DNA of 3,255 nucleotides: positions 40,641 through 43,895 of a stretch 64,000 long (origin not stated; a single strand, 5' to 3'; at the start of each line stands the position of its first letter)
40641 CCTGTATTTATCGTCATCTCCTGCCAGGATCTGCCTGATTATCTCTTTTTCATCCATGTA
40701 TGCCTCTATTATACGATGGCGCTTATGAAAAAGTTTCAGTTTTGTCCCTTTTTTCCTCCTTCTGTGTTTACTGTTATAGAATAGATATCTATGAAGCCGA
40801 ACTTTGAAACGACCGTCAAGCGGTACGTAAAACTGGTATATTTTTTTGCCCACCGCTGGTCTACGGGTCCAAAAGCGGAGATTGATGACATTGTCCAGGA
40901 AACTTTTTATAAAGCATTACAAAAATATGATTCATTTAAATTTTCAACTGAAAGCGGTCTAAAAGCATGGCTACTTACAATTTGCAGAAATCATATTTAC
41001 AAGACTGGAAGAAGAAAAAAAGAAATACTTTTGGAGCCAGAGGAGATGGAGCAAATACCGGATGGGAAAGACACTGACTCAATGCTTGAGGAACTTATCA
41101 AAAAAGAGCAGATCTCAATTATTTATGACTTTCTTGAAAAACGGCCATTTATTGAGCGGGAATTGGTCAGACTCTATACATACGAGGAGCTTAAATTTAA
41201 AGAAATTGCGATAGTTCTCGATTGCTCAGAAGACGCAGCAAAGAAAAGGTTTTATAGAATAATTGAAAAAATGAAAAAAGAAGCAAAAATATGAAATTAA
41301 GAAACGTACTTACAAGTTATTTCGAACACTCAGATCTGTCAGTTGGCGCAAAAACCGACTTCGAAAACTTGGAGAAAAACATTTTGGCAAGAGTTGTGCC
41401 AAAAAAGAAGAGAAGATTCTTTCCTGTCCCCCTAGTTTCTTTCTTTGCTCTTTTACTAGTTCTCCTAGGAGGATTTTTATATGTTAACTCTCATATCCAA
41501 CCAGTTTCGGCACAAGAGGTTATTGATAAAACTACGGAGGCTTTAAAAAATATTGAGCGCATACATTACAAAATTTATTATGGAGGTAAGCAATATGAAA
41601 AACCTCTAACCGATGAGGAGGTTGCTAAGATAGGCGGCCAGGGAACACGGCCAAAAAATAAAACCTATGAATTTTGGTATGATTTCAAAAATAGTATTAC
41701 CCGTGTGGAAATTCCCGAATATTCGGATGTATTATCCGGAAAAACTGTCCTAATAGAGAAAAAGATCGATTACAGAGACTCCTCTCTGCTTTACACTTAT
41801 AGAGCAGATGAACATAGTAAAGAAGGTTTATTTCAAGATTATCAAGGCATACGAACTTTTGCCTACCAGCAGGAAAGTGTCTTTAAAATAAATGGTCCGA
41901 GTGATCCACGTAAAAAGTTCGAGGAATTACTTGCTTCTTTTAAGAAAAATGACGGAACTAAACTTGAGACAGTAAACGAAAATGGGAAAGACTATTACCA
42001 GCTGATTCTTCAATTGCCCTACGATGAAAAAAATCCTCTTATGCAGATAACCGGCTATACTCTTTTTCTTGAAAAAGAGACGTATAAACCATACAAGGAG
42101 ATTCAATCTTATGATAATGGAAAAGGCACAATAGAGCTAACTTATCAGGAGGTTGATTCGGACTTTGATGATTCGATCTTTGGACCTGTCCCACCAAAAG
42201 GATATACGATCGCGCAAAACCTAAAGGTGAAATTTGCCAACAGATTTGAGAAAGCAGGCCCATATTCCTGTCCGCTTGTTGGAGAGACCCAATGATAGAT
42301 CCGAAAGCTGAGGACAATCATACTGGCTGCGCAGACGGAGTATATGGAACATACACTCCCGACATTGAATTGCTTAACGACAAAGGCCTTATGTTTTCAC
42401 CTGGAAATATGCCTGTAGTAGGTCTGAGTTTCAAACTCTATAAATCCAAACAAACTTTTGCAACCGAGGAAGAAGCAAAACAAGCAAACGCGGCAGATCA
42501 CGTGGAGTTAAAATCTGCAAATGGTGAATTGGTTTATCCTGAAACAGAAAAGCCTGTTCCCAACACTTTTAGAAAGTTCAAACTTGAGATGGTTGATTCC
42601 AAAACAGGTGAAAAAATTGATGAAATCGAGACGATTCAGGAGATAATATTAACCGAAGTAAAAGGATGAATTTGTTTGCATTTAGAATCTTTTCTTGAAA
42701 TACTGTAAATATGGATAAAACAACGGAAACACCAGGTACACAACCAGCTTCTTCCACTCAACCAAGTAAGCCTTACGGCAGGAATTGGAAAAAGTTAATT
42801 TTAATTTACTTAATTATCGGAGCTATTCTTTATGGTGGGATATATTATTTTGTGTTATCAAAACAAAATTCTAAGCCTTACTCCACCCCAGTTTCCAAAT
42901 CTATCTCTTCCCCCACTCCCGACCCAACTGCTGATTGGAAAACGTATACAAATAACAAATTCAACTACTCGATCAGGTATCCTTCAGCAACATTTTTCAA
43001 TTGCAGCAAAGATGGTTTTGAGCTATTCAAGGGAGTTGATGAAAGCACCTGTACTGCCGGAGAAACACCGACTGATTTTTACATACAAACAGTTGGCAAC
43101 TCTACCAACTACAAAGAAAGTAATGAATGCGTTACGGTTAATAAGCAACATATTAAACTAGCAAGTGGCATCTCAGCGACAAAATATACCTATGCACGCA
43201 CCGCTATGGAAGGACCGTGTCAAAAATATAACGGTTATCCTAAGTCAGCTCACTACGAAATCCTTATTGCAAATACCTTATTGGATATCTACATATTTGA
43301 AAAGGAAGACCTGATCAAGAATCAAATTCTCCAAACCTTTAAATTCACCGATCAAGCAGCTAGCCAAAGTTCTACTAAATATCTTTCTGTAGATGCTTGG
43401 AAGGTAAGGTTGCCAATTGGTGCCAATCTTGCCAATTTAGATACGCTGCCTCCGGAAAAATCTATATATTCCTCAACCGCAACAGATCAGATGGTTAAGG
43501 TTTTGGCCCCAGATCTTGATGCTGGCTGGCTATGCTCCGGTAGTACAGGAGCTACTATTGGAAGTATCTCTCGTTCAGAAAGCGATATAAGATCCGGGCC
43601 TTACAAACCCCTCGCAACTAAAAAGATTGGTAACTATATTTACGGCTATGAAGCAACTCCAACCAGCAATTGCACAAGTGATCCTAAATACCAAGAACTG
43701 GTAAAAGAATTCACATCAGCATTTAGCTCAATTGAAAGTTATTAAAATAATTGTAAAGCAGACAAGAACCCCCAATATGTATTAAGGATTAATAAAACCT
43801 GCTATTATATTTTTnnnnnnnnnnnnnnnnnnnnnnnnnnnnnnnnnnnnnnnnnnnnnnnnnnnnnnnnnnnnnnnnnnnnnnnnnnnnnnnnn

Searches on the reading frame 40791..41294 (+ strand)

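Call 30: search_protein_families(library=pfam, proteins=[window:40791-41294:+])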
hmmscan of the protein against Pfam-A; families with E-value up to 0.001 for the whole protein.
window:40791-41294:+ (167 aa): 3 families
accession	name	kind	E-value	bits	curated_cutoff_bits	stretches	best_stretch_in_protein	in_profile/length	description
PF04542.20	Sigma70_r2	-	1.6e-13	50.6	24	1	9-77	2-69/71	Sigma-70 region 2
PF08281.18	Sigma70_r4_2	-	1.1e-06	28.6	25.7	1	119-161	12-54/54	Sigma-70, region 4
PF04545.22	Sigma70_r4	-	0.00027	20.8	24.1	1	121-163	8-50/50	Sigma-70, region 4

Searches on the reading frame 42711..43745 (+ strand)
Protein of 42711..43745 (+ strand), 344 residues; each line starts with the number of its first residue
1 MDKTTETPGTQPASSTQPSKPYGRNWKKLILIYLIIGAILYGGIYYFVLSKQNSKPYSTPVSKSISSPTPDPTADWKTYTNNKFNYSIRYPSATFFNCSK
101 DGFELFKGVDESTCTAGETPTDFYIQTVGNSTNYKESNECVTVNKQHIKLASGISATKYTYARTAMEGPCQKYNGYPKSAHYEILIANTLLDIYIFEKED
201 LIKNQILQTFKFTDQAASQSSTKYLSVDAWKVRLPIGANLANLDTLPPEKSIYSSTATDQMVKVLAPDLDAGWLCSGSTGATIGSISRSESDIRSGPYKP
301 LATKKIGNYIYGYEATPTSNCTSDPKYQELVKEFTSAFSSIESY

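Call 30: search_protein_families(library=pfam, proteins=[window:42711-43745:+])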
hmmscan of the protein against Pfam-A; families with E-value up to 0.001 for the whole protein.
window:42711-43745:+ (344 aa): 0 families

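Call 49: find_encoding_contigs(protein=window:42711-43745:+, flank=10000, max_places=4)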
Protein window:42711-43745:+ (344 aa): no gene with exactly this product is on record in the collection.
